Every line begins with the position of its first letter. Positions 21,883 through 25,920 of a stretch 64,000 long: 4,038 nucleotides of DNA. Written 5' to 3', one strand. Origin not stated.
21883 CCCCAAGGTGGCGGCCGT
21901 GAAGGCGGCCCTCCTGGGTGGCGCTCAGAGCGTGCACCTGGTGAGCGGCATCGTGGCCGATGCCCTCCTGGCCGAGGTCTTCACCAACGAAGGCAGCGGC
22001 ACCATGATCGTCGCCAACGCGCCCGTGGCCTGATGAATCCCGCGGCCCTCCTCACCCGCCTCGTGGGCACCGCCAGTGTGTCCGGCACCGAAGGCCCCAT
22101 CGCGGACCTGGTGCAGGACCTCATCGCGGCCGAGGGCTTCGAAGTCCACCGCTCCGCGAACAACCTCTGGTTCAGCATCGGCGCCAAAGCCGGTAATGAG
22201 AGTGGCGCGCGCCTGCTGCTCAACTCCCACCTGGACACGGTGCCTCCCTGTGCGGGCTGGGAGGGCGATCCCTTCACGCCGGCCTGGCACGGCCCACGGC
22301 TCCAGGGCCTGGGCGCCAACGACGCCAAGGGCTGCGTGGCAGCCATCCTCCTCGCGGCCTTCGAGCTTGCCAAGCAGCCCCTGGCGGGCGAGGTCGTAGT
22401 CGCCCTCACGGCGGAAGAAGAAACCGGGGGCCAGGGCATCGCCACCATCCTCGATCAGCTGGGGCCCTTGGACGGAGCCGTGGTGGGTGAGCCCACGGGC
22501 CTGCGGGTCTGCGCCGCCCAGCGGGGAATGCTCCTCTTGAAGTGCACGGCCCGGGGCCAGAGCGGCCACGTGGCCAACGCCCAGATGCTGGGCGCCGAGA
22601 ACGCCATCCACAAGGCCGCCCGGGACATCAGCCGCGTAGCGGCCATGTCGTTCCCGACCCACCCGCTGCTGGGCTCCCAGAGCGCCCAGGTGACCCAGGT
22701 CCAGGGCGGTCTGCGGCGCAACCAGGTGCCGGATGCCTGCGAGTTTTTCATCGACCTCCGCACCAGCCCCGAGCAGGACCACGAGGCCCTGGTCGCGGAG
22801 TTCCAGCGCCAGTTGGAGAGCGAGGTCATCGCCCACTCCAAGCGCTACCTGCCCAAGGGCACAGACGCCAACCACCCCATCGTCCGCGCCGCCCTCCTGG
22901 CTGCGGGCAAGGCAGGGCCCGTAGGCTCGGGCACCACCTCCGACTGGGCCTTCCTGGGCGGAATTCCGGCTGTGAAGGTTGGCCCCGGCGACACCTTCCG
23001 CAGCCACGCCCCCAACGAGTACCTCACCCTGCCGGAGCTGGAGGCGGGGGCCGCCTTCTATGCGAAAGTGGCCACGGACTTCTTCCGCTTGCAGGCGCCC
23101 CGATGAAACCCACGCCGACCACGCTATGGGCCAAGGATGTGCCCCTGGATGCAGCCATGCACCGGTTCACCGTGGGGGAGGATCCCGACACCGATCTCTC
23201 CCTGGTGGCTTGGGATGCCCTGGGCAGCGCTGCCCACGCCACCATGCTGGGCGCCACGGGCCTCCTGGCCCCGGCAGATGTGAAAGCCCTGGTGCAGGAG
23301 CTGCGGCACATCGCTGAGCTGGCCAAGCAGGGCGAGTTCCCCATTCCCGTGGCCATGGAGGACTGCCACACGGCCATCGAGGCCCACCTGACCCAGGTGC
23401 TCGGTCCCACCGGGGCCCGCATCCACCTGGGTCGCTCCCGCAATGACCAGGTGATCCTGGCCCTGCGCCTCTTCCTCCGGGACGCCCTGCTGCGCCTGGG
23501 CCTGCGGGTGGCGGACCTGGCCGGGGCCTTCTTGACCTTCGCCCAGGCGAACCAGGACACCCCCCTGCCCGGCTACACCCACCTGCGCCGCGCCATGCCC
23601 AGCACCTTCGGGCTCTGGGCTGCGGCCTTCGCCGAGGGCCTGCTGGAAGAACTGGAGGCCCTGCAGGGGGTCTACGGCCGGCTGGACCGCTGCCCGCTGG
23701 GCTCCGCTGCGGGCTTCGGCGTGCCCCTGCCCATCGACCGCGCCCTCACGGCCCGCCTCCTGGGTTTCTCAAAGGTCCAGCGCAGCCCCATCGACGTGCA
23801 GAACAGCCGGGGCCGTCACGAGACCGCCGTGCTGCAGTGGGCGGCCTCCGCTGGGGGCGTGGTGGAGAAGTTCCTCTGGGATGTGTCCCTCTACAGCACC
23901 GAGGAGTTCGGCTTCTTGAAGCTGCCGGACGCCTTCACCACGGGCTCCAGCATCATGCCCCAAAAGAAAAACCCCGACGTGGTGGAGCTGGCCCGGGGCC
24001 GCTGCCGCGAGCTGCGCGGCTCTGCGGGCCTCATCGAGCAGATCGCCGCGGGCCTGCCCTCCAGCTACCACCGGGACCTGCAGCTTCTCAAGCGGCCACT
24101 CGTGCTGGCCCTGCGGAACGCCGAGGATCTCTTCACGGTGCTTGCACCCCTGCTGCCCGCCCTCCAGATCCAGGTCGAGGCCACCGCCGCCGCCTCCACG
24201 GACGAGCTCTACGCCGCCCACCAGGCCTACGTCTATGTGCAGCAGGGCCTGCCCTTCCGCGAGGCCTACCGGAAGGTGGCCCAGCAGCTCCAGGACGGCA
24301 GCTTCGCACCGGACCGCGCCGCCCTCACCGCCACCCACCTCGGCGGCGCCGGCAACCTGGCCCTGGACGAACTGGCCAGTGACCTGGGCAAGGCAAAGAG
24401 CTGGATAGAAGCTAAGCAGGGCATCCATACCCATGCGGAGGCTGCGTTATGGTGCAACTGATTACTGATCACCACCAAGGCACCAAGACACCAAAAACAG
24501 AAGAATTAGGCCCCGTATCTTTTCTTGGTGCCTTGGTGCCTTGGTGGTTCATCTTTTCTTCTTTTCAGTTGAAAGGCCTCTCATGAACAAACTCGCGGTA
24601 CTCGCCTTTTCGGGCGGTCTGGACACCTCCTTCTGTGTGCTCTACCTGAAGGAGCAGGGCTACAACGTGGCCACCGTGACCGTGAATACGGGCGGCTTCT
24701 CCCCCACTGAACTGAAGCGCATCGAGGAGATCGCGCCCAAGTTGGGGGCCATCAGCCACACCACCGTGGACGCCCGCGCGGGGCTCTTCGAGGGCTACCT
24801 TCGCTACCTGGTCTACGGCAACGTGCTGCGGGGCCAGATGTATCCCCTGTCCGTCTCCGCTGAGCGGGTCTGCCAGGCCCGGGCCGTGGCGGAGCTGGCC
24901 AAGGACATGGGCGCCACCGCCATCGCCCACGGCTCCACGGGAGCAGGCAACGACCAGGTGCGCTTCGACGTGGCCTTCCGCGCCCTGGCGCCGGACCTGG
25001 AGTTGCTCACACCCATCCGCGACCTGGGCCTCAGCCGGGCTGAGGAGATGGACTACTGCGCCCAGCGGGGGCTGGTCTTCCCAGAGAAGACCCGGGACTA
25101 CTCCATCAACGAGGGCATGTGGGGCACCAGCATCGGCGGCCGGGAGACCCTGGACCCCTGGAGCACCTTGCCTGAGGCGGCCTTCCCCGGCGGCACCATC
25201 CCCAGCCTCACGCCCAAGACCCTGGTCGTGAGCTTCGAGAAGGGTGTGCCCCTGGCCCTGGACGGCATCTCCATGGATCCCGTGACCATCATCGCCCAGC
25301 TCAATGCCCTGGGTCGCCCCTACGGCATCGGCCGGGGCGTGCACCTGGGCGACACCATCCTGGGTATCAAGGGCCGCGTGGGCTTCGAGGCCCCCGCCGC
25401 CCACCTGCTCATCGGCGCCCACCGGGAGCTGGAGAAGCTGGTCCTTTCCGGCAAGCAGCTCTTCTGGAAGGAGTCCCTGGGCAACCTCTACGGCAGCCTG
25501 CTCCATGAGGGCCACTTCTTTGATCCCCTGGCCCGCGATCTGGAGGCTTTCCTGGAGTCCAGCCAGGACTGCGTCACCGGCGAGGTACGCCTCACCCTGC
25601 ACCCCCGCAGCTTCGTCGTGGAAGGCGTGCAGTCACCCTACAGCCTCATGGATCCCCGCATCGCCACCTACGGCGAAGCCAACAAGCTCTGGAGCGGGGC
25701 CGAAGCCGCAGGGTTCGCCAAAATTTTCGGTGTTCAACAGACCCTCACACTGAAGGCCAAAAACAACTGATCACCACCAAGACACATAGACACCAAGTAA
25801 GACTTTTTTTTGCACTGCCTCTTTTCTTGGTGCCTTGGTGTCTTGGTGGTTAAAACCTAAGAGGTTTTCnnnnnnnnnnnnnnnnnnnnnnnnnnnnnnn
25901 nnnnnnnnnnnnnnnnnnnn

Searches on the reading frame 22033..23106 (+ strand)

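Call 3: search_protein_families(library=pfam, proteins=[window:22033-23106:+], max_evalue=0.01)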
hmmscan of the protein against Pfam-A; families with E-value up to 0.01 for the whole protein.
window:22033-23106:+ (357 aa): 4 families
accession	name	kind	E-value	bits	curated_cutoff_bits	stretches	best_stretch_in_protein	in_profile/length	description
PF01546.33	Peptidase_M20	-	1.5e-25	90.8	24.6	1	62-348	1-205/206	Peptidase family M20/M25/M40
PF07687.19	M20_dimer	-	3.5e-16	59.5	21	1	162-264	2-102/107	Peptidase dimerisation domain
PF04389.22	Peptidase_M28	-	3.3e-06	27.4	21.3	1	55-135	9-72/193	Peptidase family M28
PF05343.19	Peptidase_M42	-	0.007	15.9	23.2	0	97-143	134-180/292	M42 glutamyl aminopeptidase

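Call 4: search_protein_families(library=ncbifam, proteins=[window:22033-23106:+], max_evalue=0.01)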
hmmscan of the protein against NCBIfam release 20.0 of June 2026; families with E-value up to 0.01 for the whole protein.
window:22033-23106:+ (357 aa): 54 families (the best 25 are shown)
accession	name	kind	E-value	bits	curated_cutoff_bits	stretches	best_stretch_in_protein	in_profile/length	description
TIGR01892.1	AcOrn-deacetyl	equivalog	1.8e-48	165.4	297.7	1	6-346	2-364/365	acetylornithine deacetylase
NF005710.0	PRK07522.1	subfamily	1.2e-46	159.6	412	1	3-349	10-387/391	acetylornithine deacetylase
TIGR01910.1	DapE-ArgE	subfamily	2.1e-41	142.4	217.6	1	6-337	3-368/373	ArgE/DapE family deacylase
TIGR01900.1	dapE-gram_pos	equivalog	1.1e-39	136.3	304.2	1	3-343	5-346/351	succinyl-diaminopimelate desuccinylase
NF006402.0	PRK08651.1-5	equivalog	1.8e-37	129.2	369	1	22-341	23-358/369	succinyl-diaminopimelate desuccinylase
NF006399.0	PRK08651.1-2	equivalog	5.6e-36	124.4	381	2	22-204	29-215/405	succinyl-diaminopimelate desuccinylase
NF009557.0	PRK13009.1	equivalog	7.8e-34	117.4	284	1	2-351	4-375/377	succinyl-diaminopimelate desuccinylase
NF006439.0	PRK08737.1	equivalog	1.5e-31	109.8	345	1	59-347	64-361/364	acetylornithine deacetylase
NF009555.0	PRK13004.1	equivalog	2.1e-31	109.2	321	2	5-259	19-277/399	YgeY family selenium metabolism-linked hydrolase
NF003367.0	PRK04443.1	equivalog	5.5e-31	108.2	363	1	3-348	9-343/349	[LysW]-lysine hydrolase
NF006365.0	PRK08588.1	subfamily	3.3e-30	105.6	289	1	5-263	11-277/383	succinyl-diaminopimelate desuccinylase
NF003474.0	PRK05111.1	equivalog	1.5e-28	99.8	460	1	25-344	37-374/383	acetylornithine deacetylase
NF006400.0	PRK08651.1-3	equivalog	2.3e-25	89.3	374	1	55-350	80-406/410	succinyl-diaminopimelate desuccinylase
NF006404.0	PRK08652.1-2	equivalog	1e-24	87.1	348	1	4-259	4-233/332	acetylornithine deacetylase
TIGR01246.1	dapE_proteo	equivalog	1.6e-23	83.3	361.8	1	6-346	4-366/370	succinyl-diaminopimelate desuccinylase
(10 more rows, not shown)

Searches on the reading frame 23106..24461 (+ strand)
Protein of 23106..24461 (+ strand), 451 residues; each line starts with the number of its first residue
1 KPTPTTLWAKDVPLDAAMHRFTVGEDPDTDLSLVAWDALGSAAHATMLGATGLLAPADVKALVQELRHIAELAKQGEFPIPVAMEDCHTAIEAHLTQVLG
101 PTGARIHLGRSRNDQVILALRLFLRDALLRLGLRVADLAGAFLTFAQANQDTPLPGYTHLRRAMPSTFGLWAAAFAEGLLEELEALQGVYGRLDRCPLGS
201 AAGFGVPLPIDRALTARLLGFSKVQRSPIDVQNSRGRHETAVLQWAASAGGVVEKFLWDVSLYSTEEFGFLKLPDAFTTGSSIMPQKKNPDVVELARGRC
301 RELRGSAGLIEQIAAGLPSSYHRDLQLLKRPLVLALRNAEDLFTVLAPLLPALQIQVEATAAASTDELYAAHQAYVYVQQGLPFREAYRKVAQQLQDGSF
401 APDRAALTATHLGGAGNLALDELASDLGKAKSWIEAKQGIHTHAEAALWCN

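Call 3: search_protein_families(library=pfam, proteins=[window:23106-24461:+], max_evalue=0.01)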
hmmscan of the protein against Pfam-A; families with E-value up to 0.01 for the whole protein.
window:23106-24461:+ (451 aa): 1 family
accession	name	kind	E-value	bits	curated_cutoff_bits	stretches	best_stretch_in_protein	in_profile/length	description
PF00206.25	Lyase_1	-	7.4e-49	167.3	27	1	15-305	8-312/312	Lyase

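Call 4: search_protein_families(library=ncbifam, proteins=[window:23106-24461:+], max_evalue=0.01)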
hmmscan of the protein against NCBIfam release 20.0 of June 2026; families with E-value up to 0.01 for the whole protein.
window:23106-24461:+ (451 aa): 16 families
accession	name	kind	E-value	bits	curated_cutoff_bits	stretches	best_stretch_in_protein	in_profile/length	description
TIGR00838.1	argH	equivalog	7.7e-87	292.2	279.5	1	29-393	23-388/455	argininosuccinate lyase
NF008964.0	PRK12308.1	equivalog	1.3e-62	212.1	657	1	28-394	24-391/624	argininosuccinate lyase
NF002563.0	PRK02186.1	subfamily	2.8e-50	171.5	625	1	42-405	446-811/890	argininosuccinate lyase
NF005000.0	PRK06389.1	equivalog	6.2e-42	144.2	388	1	17-398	15-386/434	argininosuccinate lyase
NF052535.1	CoM_syn_XcbC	exception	2e-39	135.7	575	1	39-396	41-395/495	2-phosphosulfolactate phosphatase XcbC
NF005218.0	PRK06705.1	equivalog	8.8e-28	97.3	883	1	42-315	46-318/502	argininosuccinate lyase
TIGR02426.1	protocat_pcaB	equivalog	3.1e-18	65.8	355.75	1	93-302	79-287/338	3-carboxy-cis,cis-muconate cycloisomerase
TIGR00928.1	purB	equivalog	1.6e-16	60.1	326.2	1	90-325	75-309/436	adenylosuccinate lyase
NF006554.0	PRK09053.1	equivalog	3.1e-14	52.6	595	1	105-290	102-288/453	3-carboxy-cis,cis-muconate cycloisomerase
NF006500.1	PRK08937.2-4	subfamily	5.5e-10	38.6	626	1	102-297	97-293/448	adenylosuccinate lyase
NF008909.0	PRK12273.1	subfamily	1.1e-09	37.6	510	1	106-202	137-233/474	aspartate ammonia-lyase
NF052556.1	NtrsucLyaStm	equivalog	3.9e-08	32.6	650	1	120-203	126-209/466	nitrosuccinate lyase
NF052536.2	CoM_syn_XcbD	exception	3.9e-08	32.5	600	1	133-324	128-317/443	3-sulfopropionylcysteine synthase XcbD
NF006764.0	PRK09285.1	equivalog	9.8e-08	30.8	446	1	104-325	115-337/456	adenylosuccinate lyase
NF004631.0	PRK05975.1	equivalog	1.5e-07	30.7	371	1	98-294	94-286/352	3-carboxy-cis,cis-muconate cycloisomerase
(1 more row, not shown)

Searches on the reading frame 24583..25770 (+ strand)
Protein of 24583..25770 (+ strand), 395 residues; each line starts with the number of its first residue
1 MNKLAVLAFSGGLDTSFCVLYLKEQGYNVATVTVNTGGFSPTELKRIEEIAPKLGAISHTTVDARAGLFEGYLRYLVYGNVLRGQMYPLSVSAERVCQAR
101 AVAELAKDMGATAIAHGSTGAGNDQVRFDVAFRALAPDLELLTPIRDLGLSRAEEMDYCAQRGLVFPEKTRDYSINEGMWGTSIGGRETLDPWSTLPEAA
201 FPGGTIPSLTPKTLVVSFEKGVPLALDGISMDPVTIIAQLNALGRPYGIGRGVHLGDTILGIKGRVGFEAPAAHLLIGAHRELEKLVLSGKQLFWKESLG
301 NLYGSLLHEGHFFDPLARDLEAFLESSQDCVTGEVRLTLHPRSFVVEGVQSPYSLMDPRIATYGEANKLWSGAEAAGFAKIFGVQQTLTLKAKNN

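Call 3: search_protein_families(library=pfam, proteins=[window:24583-25770:+], max_evalue=0.01)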
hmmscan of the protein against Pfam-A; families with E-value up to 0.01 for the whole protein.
window:24583-25770:+ (395 aa): 3 families
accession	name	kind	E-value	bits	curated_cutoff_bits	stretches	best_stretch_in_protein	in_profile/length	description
PF20979.2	Arginosuc_syn_C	-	2.9e-45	155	27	1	173-387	1-217/219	Arginosuccinate synthase C-terminal domain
PF00764.25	Arginosuc_synth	-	5.3e-43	147.3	27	1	6-164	3-161/162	Arginosuccinate synthase N-terminal HUP domain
PF06508.19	QueC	-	2.9e-07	30.6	22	1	5-65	2-61/210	Queuosine biosynthesis protein QueC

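Call 4: search_protein_families(library=ncbifam, proteins=[window:24583-25770:+], max_evalue=0.01)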
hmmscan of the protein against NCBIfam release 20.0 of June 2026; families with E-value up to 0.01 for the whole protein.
window:24583-25770:+ (395 aa): 12 families
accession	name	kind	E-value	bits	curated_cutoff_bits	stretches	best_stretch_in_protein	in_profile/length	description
NF003385.0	PRK04527.1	equivalog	6.1e-96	321.5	603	1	2-389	3-392/401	argininosuccinate synthase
TIGR00032.1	argG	equivalog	1.5e-94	317.5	268.2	1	6-389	3-389/394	argininosuccinate synthase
NF001770.0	PRK00509.1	equivalog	1.5e-94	317.4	334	1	3-392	5-397/401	argininosuccinate synthase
NF010392.0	PRK13820.1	equivalog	1.8e-88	297.2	512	1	3-393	3-392/395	argininosuccinate synthase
NF038212.1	argG_rel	exception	9.9e-34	116.8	425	1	5-349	17-361/381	argininosuccinate synthase-related protein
NF003779.0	PRK05370.1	equivalog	2.3e-23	82.8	657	1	7-340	16-365/448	argininosuccinate synthase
TIGR00364.1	TIGR00364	equivalog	3.1e-07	30.1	150.3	1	5-64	1-59/201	7-cyano-7-deazaguanine synthase QueC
NF011258.0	PRK14664.1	equivalog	2.2e-06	27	680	1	3-118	6-116/362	tRNA 2-thiouridine(34) synthase MnmA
NF011259.0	PRK14665.1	equivalog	4.8e-05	22.5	364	1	2-117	5-120/360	tRNA 2-thiouridine(34) synthase MnmA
NF008317.0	PRK11106.1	equivalog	0.00017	21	378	1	3-64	2-63/231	7-cyano-7-deazaguanine synthase QueC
NF001138.1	PRK00143.1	equivalog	0.0005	19.1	284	1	6-64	3-68/345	tRNA 2-thiouridine(34) synthase MnmA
TIGR00268.2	TIGR00268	equivalog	0.00092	18.6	150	1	5-63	16-75/259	ATP-dependent sacrificial sulfur transferase LarE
